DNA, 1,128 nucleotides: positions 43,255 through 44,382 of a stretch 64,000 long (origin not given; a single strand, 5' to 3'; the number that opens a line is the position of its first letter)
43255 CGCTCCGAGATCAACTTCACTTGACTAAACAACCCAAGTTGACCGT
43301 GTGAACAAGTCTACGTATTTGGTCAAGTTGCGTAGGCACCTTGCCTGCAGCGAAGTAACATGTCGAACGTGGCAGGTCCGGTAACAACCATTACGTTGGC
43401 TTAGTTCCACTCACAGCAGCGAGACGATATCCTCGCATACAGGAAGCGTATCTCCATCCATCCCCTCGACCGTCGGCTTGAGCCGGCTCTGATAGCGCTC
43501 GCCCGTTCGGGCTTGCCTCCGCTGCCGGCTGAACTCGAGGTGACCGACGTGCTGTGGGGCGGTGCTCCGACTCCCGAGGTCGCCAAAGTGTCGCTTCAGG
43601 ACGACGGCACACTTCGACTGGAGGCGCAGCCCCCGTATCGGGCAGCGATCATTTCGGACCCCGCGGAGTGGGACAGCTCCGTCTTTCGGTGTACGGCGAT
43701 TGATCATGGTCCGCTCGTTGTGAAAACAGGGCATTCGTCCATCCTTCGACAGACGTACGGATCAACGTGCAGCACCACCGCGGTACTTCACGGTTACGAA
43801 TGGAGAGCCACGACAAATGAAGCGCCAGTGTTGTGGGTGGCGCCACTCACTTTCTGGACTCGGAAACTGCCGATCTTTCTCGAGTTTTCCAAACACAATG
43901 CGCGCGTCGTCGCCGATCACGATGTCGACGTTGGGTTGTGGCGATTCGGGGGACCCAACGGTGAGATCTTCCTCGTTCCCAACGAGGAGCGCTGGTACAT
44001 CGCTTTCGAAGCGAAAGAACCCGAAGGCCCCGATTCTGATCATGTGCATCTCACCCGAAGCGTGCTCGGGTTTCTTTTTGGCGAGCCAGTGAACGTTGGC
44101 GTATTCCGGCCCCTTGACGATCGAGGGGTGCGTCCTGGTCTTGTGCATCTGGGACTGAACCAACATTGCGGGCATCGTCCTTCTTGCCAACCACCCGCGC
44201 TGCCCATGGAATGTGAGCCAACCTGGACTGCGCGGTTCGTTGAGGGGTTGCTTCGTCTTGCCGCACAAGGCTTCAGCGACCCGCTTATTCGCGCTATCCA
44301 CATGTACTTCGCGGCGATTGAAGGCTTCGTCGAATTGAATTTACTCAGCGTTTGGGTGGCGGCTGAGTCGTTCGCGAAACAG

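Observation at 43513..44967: ApeA-like orphan: 484-aa protein with unknown beta-rich N-terminal half and C-terminal RHxxxH (HEPN-type) domain, 250 bp from AbiE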

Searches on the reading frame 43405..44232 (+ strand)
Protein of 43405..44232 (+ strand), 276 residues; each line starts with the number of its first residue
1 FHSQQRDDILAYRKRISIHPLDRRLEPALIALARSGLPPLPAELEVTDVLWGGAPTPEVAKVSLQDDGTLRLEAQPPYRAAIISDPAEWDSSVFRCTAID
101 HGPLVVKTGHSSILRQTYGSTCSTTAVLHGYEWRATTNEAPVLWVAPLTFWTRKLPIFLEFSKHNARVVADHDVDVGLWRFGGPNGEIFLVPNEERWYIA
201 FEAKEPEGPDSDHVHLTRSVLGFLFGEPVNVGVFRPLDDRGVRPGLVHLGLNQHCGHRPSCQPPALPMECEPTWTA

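Call 55: predict_structure(alignment_id=A2)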
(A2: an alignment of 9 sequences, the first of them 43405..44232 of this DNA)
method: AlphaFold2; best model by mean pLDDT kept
length: 276 residues; sequences in the alignment: 9
mean_pLDDT: 79.7   pTM: 0.79
mean pLDDT of the five models: 79.7, 79.6, 78.5, 76.2, 50.0
residues with pLDDT >= 90: 108; 70-90: 101; 50-70: 41; < 50: 26
segments of 3 or more residues with pLDDT < 50: 254-276
pLDDT, mean of each block of 10 residues (from residue 1): 60 54 87 91 95 89 92 87 90 94 94 81 85 89 91 63 66 75 82 90 89 85 77 92 92 47 41 34
secondary structure, 60 per line:
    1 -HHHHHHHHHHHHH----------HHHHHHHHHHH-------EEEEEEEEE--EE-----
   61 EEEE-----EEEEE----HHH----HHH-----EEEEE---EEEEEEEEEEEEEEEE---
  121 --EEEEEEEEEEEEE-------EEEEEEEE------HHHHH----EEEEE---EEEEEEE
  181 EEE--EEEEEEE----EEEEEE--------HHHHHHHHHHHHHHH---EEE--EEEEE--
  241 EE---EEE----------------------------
elements in order: H2-14 H25-35 E43-51 E61-64 E70-74 E94-98 E102-117 E123-135 E143-150 H157-161 E166-170 E174-183 E186-192 E197-202 H211-225 E229-231 E234-238 E246-248
